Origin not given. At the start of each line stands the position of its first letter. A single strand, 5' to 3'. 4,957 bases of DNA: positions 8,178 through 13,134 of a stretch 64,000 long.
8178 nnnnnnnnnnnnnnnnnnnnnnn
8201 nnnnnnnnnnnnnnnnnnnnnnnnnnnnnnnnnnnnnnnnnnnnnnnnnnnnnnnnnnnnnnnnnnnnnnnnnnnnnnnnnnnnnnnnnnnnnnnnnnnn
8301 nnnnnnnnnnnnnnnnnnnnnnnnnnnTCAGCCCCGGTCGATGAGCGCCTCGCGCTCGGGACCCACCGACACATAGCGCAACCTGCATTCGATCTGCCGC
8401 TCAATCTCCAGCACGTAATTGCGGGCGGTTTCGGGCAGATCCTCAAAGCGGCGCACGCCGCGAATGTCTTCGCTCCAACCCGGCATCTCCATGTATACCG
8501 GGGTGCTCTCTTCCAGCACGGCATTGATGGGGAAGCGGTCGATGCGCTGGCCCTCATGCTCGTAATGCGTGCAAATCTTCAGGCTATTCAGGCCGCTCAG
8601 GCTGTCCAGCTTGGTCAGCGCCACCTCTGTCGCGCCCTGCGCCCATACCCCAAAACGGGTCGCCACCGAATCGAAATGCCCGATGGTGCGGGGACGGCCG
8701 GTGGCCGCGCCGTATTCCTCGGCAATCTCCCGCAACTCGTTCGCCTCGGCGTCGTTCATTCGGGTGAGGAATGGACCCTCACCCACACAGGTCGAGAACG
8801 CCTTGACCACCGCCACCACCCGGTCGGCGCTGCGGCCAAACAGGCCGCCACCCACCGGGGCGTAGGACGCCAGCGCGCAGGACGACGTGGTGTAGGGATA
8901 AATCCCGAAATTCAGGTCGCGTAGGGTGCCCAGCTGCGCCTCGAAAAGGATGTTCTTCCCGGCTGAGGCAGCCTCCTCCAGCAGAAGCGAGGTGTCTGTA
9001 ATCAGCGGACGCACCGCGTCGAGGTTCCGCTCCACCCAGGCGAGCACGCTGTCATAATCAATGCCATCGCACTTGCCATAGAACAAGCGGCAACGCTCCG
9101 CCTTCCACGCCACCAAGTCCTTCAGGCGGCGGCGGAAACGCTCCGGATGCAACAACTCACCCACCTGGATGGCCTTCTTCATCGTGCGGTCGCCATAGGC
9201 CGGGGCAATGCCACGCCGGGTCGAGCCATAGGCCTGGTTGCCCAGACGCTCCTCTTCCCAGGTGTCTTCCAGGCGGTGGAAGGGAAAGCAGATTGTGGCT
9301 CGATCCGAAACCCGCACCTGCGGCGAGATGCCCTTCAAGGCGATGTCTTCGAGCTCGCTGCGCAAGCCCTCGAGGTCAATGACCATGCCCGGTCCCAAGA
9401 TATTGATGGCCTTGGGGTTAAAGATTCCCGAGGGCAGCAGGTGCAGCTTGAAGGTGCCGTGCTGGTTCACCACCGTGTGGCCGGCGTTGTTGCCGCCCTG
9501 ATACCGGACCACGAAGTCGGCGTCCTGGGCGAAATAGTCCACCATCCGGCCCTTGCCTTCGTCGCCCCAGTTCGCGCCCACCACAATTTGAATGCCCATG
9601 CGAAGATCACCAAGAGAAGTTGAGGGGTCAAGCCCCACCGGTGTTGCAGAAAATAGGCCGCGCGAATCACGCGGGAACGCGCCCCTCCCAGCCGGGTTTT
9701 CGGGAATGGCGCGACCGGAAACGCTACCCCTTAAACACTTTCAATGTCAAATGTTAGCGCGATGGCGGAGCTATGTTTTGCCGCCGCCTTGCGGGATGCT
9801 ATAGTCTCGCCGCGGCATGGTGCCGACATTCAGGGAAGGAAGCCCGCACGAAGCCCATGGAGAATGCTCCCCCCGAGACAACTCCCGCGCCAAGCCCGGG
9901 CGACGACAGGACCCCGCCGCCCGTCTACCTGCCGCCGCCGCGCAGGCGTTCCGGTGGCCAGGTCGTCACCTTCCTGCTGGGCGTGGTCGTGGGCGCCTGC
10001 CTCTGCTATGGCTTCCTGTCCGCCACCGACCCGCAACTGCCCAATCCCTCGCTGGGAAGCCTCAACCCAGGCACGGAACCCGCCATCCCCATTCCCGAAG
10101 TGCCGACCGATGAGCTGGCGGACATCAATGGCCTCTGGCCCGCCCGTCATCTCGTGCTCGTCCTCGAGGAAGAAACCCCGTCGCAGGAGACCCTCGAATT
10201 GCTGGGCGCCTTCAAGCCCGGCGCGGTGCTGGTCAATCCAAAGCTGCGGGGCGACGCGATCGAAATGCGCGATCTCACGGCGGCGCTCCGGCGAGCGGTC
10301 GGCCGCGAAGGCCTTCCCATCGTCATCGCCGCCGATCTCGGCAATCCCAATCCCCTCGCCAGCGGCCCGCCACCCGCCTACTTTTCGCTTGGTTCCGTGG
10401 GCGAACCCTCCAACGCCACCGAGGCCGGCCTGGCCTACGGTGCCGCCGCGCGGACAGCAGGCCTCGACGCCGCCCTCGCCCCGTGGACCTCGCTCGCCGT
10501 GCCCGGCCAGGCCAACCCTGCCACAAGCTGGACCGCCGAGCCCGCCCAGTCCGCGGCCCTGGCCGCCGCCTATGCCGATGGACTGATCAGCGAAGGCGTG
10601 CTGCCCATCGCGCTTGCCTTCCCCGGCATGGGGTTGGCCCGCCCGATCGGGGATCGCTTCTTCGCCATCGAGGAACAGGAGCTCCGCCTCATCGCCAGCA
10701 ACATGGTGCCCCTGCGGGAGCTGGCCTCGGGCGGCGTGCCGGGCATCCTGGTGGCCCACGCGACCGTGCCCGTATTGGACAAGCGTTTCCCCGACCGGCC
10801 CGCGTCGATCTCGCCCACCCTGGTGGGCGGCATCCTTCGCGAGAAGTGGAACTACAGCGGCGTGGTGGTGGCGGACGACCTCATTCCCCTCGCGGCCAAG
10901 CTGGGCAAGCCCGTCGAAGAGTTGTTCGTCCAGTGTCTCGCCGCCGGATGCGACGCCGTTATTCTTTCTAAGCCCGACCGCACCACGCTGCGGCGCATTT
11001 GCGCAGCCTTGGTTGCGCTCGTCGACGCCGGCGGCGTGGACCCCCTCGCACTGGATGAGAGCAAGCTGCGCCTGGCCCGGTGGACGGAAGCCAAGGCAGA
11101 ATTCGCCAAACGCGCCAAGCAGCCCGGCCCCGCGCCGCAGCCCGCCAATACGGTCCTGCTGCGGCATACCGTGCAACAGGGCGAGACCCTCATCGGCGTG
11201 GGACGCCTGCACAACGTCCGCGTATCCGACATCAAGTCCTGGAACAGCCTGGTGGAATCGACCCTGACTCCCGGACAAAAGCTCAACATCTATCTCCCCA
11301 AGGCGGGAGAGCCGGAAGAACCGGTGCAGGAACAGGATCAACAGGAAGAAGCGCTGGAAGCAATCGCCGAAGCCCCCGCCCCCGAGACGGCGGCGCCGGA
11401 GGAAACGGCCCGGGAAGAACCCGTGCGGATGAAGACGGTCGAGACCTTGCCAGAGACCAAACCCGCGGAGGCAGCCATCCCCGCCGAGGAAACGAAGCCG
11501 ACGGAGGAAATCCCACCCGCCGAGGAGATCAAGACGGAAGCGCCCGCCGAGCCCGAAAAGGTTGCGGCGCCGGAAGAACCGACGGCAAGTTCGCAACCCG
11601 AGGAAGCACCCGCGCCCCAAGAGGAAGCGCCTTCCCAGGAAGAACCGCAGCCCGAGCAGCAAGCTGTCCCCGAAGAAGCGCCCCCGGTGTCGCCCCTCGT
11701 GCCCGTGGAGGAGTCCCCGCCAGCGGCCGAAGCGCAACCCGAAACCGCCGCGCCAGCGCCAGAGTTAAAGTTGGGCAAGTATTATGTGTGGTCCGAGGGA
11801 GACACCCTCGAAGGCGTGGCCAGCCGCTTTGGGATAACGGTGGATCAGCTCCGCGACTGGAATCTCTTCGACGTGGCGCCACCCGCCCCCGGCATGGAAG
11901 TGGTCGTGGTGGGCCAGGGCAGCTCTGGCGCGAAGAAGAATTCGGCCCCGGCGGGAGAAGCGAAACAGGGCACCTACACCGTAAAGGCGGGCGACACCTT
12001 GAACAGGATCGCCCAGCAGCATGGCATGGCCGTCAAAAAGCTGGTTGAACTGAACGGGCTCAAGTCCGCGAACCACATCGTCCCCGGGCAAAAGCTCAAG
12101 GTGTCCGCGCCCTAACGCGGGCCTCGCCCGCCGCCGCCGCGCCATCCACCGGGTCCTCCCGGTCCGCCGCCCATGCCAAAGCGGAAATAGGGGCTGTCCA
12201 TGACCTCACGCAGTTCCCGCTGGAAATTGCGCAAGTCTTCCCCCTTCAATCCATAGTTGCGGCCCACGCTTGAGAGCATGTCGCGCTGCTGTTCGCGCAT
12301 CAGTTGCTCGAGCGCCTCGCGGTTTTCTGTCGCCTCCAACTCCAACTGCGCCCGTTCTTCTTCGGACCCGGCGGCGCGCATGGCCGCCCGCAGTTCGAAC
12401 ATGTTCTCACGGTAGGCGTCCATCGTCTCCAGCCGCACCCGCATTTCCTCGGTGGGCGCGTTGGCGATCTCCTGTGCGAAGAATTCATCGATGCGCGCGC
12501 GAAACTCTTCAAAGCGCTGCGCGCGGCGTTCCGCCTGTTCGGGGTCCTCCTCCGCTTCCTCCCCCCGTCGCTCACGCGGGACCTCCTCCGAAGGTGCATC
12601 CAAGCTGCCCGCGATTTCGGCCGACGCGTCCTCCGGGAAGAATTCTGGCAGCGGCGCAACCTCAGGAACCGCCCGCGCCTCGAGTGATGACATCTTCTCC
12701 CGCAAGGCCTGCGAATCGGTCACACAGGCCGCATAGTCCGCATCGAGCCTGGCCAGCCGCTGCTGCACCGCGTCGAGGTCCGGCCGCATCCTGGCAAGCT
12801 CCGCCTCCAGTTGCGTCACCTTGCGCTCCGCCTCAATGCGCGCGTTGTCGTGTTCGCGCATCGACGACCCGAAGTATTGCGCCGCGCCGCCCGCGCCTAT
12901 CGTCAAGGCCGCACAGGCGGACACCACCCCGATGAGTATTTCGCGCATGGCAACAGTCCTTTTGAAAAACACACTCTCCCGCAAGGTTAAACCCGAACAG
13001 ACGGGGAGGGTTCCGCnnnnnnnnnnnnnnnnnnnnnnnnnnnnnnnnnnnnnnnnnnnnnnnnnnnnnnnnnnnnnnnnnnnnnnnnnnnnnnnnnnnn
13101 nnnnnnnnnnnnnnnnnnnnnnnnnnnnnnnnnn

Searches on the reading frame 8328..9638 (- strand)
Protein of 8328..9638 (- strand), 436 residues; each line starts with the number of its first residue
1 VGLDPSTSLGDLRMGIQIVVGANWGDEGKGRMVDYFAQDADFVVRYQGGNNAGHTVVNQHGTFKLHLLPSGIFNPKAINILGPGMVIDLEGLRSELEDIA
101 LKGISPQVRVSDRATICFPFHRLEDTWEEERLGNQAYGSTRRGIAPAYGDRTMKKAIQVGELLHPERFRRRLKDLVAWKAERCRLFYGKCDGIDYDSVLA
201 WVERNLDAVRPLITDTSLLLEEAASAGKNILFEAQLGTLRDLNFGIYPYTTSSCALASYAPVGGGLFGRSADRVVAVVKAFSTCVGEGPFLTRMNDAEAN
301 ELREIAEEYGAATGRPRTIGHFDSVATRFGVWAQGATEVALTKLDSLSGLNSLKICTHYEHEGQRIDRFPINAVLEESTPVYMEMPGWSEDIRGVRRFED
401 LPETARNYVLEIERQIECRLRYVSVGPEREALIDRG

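Call 7: search_protein_families(library=pfam, proteins=[window:8328-9638:-])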
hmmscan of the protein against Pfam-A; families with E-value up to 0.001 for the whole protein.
window:8328-9638:- (436 aa): 1 family
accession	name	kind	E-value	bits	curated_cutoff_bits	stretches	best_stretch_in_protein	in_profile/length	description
PF00709.27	Adenylsucc_synt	-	1.1e-148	495.9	27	1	18-433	1-416/416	Adenylosuccinate synthetase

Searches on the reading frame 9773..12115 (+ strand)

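Call 7: search_protein_families(library=pfam, proteins=[window:9773-12115:+])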
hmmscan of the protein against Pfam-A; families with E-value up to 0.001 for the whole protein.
window:9773-12115:+ (780 aa): 4 families
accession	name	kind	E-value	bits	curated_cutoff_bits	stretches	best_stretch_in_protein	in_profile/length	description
PF01476.26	LysM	-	2e-36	124.1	20.9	3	735-777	1-42/43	LysM domain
PF00933.27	Glyco_hydro_3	-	4.5e-28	99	27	1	135-436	15-315/316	Glycosyl hydrolase family 3 N terminal domain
PF23473.1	LysM3_LYK4_5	-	1.8e-07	31.6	29.3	0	734-771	4-40/48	LYK4/5 LysM3 domain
PF23577.1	LysM_RLK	-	0.00022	21.6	27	0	734-753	2-21/44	LysM domain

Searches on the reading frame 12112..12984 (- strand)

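Call 7: search_protein_families(library=pfam, proteins=[window:12112-12984:-])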
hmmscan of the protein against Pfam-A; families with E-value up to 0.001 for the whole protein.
window:12112-12984:- (290 aa): 0 families

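Call 44: search_protein_families(library=ncbifam, proteins=[window:12112-12984:-], max_evalue=0.1)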
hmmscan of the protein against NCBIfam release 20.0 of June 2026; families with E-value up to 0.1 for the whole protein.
window:12112-12984:- (290 aa): 2 families
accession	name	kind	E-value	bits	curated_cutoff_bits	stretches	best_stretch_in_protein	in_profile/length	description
NF053563.1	Rkd4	equivalog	0.051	11.7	860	1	71-235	438-595/747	arcadin-4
TIGR02168.1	SMC_prok_B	equivalog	0.054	11.2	567.35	1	43-234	682-875/1181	chromosome segregation protein SMC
